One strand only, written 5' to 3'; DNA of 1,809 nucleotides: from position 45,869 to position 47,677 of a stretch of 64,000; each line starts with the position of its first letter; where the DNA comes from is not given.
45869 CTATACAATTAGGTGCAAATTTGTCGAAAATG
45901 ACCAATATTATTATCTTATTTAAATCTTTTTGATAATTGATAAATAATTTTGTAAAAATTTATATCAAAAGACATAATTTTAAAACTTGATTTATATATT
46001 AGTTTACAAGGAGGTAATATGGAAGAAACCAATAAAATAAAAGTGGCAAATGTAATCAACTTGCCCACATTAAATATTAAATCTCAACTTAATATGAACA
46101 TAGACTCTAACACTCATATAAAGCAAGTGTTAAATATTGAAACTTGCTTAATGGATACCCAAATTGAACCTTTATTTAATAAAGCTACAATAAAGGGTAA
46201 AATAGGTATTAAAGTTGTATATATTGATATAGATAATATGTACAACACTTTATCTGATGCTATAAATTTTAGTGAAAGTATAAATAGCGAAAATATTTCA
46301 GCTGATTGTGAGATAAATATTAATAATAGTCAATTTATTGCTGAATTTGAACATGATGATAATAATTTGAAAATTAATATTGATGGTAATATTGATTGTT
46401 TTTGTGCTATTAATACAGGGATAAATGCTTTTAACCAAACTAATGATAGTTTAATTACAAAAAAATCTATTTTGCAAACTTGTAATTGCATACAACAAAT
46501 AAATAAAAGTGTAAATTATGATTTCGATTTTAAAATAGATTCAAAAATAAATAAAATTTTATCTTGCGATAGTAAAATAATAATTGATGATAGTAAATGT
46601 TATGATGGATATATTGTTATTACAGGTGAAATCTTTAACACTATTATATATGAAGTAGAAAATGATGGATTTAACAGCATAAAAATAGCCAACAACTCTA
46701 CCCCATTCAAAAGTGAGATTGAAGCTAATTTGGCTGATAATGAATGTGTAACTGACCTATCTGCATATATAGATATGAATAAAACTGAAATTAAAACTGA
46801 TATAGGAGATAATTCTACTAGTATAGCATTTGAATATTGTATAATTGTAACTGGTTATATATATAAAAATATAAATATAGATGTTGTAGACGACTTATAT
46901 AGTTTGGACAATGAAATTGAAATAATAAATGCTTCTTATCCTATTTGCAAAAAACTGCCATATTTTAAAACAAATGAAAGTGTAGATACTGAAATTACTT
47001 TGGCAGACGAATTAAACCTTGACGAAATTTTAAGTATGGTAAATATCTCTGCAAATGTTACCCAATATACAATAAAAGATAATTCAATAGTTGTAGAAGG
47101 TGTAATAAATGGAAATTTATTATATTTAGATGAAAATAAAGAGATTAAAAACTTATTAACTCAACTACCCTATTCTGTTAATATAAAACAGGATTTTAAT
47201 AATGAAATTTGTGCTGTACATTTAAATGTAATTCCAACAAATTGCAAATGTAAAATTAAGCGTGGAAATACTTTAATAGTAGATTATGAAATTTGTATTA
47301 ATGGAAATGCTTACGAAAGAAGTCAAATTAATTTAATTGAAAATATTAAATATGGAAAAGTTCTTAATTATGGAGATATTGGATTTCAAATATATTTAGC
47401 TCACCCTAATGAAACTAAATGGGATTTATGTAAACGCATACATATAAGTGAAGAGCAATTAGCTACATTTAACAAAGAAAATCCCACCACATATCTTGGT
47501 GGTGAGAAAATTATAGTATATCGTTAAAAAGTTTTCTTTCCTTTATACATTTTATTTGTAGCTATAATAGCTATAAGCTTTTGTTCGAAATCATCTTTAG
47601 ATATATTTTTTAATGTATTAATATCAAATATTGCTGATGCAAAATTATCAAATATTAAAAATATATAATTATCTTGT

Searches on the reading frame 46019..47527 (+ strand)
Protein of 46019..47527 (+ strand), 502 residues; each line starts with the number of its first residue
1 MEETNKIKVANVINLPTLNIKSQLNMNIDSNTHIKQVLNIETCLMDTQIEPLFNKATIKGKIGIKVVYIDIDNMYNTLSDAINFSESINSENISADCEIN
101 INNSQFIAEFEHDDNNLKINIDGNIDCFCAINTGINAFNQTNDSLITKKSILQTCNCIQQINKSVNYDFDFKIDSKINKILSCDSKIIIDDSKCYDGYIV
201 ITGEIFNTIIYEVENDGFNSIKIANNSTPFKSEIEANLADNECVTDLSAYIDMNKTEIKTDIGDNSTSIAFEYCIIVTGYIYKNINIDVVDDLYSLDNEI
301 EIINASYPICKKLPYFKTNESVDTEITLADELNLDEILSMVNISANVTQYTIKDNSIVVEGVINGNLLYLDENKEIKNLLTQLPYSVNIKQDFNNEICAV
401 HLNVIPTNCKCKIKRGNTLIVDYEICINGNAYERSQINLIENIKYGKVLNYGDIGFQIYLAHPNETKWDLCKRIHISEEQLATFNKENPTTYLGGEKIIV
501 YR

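Call 53: search_protein_families(library=pfam, proteins=[window:46019-47527:+], max_evalue=0.001)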
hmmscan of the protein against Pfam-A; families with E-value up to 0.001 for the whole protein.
window:46019-47527:+ (502 aa): 1 family
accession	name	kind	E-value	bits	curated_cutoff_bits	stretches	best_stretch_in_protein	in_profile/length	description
PF12673.12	SipL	-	8.1e-23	80.9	23.6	3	176-252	1-71/78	SipL, SPOCS domain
